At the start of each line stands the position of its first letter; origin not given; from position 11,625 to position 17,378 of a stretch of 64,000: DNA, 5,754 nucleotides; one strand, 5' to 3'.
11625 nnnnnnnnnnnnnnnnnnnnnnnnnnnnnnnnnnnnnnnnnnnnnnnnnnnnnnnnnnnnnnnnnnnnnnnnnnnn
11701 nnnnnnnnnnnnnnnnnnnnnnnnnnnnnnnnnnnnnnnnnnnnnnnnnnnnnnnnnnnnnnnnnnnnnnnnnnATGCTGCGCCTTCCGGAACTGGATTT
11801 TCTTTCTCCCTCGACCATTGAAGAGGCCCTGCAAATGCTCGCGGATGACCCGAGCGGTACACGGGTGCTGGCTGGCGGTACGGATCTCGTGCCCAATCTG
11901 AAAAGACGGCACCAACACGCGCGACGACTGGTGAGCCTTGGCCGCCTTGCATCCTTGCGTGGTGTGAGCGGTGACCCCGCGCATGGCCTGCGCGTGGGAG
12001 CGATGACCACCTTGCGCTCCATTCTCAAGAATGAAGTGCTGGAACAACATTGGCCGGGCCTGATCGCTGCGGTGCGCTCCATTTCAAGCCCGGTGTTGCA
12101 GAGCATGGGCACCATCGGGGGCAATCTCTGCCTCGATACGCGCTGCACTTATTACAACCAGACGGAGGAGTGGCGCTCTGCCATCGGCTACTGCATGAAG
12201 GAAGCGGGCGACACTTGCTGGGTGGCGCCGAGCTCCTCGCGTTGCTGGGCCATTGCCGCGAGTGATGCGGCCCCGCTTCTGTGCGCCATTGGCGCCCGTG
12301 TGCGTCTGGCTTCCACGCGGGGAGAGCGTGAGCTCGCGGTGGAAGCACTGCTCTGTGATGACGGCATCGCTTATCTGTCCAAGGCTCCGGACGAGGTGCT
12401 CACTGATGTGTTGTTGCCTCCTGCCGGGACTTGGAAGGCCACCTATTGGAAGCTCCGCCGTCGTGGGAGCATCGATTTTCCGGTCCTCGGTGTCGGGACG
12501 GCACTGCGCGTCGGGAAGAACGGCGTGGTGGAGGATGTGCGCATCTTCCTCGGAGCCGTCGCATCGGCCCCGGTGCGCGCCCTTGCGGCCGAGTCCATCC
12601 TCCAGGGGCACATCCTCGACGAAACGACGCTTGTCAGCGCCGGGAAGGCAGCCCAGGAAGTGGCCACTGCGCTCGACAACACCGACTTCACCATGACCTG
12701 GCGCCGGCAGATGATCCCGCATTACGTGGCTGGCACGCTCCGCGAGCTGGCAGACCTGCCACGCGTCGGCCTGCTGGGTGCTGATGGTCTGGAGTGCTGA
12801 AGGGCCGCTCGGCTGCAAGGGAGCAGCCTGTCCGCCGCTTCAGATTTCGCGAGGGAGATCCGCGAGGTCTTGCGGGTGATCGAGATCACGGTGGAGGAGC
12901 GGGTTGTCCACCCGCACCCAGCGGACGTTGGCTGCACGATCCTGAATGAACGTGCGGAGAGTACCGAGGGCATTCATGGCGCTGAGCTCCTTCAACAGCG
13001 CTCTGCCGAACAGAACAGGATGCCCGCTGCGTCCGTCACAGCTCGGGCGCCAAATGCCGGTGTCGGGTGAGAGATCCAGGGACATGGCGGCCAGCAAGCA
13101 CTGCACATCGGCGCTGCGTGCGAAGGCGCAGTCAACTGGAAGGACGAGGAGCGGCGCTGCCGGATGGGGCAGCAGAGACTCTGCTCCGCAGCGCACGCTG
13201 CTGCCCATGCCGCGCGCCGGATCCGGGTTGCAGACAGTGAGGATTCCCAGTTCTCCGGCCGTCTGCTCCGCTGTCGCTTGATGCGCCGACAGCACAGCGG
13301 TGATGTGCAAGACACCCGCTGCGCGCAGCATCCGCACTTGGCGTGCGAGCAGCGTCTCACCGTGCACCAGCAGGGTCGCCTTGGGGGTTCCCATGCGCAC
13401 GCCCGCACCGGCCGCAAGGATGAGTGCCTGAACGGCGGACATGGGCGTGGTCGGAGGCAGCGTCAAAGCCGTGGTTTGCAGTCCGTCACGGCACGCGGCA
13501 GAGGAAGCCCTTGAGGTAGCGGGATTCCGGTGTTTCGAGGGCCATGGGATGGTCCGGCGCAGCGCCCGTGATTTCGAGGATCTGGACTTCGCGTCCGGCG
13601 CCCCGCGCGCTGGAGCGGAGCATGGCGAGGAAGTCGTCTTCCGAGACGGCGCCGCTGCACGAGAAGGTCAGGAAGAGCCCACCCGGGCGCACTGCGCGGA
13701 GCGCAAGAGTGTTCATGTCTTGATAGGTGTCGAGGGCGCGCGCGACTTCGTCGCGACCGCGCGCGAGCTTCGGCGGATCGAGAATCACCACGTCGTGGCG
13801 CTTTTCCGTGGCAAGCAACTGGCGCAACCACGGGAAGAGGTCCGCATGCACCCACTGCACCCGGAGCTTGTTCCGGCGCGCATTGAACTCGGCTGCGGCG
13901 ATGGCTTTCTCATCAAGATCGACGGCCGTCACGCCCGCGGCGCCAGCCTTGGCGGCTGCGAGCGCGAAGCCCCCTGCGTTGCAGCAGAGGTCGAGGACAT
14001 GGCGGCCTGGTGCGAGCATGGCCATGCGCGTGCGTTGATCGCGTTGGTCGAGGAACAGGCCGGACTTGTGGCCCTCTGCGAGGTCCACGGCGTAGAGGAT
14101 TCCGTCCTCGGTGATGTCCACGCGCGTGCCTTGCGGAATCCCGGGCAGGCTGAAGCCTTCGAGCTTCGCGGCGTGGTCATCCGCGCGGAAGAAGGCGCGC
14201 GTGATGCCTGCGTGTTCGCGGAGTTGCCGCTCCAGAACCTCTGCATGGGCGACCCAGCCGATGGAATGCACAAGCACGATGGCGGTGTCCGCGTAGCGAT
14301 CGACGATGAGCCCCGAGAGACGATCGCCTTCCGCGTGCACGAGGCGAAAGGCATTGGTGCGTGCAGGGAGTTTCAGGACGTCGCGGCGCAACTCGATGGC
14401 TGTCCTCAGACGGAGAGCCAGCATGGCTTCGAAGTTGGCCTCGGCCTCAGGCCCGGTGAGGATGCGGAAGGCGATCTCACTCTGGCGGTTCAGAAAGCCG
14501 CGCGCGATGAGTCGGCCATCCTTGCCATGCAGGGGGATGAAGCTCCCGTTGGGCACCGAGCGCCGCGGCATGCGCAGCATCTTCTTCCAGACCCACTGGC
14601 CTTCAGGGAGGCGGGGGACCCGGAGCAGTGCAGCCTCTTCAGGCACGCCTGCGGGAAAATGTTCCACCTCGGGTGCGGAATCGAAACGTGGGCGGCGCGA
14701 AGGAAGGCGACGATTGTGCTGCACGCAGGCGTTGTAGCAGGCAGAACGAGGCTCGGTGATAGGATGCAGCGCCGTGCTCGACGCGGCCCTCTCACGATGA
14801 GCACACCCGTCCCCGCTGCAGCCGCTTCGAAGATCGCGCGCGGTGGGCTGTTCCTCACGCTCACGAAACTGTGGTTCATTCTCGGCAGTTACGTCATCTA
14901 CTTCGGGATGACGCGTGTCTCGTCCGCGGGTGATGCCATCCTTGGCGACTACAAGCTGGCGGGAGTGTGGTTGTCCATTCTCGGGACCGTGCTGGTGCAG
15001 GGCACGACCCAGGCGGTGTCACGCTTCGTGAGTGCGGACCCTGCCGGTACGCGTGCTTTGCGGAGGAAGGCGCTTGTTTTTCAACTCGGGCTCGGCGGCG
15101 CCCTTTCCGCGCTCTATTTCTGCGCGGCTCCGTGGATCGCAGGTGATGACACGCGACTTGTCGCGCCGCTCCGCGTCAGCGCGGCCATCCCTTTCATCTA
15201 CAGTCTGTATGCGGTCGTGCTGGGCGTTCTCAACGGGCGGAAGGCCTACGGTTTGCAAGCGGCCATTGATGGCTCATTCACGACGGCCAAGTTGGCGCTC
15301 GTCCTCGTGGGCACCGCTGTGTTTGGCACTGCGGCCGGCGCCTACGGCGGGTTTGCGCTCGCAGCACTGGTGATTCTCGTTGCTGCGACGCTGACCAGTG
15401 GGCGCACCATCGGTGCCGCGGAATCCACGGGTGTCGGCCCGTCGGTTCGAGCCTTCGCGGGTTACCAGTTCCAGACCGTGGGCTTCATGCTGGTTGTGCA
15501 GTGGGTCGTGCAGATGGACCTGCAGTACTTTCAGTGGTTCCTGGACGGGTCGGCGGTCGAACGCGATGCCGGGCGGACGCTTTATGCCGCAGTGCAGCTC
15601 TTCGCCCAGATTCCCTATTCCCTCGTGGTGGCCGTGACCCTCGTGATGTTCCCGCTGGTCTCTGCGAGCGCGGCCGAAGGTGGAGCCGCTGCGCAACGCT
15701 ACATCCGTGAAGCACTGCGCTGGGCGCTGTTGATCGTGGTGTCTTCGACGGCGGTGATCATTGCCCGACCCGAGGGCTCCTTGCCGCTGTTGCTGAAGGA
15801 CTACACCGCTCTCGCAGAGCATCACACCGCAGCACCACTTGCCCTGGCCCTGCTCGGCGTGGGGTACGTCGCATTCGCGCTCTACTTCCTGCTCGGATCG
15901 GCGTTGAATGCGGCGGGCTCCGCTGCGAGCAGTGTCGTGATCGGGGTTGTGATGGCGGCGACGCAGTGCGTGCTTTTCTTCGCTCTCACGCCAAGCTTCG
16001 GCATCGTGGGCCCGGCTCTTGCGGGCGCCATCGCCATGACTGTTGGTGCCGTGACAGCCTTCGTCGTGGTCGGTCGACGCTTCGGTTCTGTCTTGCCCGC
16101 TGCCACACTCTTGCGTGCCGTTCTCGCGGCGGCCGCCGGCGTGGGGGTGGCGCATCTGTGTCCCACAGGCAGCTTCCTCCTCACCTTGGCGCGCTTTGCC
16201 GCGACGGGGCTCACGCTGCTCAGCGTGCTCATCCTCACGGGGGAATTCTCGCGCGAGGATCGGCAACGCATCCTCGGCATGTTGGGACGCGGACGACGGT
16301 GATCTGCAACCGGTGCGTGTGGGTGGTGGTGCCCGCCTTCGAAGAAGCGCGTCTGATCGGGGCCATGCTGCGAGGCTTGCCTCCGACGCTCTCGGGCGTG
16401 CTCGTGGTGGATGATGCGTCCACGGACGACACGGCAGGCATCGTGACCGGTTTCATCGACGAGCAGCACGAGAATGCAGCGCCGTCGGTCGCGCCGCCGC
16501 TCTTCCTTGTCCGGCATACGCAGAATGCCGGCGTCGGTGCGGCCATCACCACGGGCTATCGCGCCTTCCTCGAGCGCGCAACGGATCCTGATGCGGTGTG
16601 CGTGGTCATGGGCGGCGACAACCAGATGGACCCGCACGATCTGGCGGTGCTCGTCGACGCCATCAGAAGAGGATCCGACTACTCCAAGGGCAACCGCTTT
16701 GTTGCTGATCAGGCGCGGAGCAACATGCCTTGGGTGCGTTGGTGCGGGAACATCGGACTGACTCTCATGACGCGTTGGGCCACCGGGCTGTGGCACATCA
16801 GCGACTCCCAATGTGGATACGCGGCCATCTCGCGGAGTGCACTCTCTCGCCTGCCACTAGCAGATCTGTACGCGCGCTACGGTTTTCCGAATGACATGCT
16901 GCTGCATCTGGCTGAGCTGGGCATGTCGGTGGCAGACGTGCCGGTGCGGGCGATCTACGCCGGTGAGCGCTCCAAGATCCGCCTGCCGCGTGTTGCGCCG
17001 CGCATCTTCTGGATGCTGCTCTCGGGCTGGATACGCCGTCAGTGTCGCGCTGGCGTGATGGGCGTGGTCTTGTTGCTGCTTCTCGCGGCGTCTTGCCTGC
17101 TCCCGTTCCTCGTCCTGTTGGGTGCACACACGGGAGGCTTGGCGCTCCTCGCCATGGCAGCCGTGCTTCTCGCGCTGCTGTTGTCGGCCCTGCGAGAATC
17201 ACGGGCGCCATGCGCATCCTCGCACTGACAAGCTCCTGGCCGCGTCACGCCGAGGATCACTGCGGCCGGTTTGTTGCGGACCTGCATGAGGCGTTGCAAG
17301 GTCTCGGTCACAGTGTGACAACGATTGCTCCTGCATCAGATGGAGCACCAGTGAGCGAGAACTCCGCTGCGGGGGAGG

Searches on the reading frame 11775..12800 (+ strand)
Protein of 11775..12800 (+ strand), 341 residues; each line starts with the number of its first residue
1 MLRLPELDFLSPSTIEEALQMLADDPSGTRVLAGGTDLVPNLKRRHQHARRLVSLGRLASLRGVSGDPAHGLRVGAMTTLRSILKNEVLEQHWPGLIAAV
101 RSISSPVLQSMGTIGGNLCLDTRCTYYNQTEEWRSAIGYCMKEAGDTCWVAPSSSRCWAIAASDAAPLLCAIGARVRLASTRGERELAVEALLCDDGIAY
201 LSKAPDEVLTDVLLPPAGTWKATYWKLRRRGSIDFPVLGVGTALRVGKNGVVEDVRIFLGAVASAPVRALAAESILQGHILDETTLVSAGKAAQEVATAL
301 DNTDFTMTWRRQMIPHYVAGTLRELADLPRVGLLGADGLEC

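Call 40: search_protein_families(library=pfam, proteins=[window:11775-12800:+], max_evalue=0.0001)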
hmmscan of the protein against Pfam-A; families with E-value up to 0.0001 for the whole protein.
window:11775-12800:+ (341 aa): 2 families
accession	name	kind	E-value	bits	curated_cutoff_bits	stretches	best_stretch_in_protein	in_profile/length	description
PF00941.27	FAD_binding_5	-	6.5e-33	114.4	27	1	7-216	3-169/170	FAD binding domain in molybdopterin dehydrogenase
PF03450.22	CO_deh_flav_C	-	2.3e-14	53.8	25.5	1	223-319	2-96/102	CO dehydrogenase flavoprotein C-terminal domain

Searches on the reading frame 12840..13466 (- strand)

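Call 40: search_protein_families(library=pfam, proteins=[window:12840-13466:-], max_evalue=0.0001)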
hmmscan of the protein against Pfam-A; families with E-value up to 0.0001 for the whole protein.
window:12840-13466:- (208 aa): 1 family
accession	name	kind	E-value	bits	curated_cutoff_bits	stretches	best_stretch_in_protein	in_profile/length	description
PF12804.13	NTP_transf_3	-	5.1e-31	108.5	27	1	14-177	1-157/160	MobA-like NTP transferase domain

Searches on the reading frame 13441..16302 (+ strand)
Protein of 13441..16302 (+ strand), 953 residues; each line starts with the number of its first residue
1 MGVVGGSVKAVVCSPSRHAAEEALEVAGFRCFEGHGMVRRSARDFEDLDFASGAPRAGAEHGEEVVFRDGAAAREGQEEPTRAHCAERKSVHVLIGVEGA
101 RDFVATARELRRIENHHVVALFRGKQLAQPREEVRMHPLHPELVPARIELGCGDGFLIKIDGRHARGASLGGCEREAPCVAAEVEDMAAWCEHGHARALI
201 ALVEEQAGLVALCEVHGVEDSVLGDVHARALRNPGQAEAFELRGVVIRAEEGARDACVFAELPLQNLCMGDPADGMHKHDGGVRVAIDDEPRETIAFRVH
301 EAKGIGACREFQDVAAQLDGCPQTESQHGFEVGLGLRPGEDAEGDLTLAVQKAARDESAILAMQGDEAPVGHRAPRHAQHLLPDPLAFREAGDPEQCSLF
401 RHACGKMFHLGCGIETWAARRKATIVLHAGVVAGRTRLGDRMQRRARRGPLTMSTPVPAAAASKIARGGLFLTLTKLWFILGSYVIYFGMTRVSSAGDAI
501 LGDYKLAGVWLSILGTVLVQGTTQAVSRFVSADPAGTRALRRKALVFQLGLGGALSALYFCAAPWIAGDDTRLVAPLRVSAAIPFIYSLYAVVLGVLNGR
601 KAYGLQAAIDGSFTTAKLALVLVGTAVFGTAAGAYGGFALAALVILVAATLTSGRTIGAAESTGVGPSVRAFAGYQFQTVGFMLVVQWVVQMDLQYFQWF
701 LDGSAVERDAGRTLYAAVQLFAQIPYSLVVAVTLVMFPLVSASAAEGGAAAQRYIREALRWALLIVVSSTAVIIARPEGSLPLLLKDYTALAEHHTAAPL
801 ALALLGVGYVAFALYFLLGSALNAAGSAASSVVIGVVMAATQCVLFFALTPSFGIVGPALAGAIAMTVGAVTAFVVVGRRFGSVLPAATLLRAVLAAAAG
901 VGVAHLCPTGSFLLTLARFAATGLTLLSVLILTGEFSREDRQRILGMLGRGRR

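Call 41: search_protein_families(library=pfam, proteins=[window:13441-16302:+], max_evalue=0.0001)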
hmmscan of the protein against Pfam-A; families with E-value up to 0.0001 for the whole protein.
window:13441-16302:+ (953 aa): 1 family
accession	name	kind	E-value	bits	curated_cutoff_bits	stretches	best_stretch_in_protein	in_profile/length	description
PF03023.19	MurJ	-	1.5e-07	30.9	27.4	1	578-929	102-446/451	Lipid II flippase MurJ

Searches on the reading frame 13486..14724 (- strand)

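Call 41: search_protein_families(library=pfam, proteins=[window:13486-14724:-], max_evalue=0.0001)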
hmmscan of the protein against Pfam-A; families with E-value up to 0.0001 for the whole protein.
window:13486-14724:- (412 aa): 11 families
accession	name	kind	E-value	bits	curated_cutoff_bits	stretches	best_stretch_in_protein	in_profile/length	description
PF10672.15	Methyltrans_SAM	-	1e-13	51.6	27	1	200-366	84-249/286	S-adenosylmethionine-dependent methyltransferase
PF13649.12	Methyltransf_25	-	2e-10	41.7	27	1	243-315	1-70/97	Methyltransferase domain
PF06325.19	PrmA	-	5.3e-10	39.7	22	1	237-314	159-231/296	Ribosomal protein L11 methyltransferase (PrmA)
PF13847.12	Methyltransf_31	-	2e-09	37.7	27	1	240-374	4-127/145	Methyltransferase domain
PF05175.20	MTS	-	8.7e-09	35.7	23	1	239-350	31-135/170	Methyltransferase small domain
PF17785.7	PUA_3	-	1.1e-08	35.2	22.6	1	44-90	17-63/64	PUA-like domain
PF03602.21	Cons_hypoth95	-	2.3e-07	31.1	24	1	239-334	41-139/182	Conserved hypothetical protein 95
PF01728.25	FtsJ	-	2.5e-07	31.2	24.1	1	231-371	15-154/181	FtsJ-like methyltransferase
PF09445.16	Methyltransf_15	-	5.2e-07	29.8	22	1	241-319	2-81/165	RNA cap guanine-N2 methyltransferase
PF08241.18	Methyltransf_11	-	1.1e-05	26.5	21.2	0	244-297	1-52/95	Methyltransferase domain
PF02475.24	TRM5-TYW2_MTfase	-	9.4e-05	22.9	28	0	205-295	4-95/164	TRM5/TYW2 methyltransferase domain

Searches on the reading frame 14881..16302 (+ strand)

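Call 59: search_protein_families(library=pfam, proteins=[window:14881-16302:+], max_evalue=0.001)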
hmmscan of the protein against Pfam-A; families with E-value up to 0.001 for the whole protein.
window:14881-16302:+ (473 aa): 1 family
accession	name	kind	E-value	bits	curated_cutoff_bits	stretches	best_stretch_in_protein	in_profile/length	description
PF03023.19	MurJ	-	1.7e-08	34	27.4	1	97-449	101-446/451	Lipid II flippase MurJ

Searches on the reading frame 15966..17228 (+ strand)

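Call 41: search_protein_families(library=pfam, proteins=[window:15966-17228:+], max_evalue=0.0001)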
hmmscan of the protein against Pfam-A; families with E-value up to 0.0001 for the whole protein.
window:15966-17228:+ (420 aa): 1 family
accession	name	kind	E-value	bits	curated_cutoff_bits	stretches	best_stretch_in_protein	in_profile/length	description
PF00535.33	Glycos_transf_2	-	2e-14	54.3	23.3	1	120-295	2-166/168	Glycosyl transferase family 2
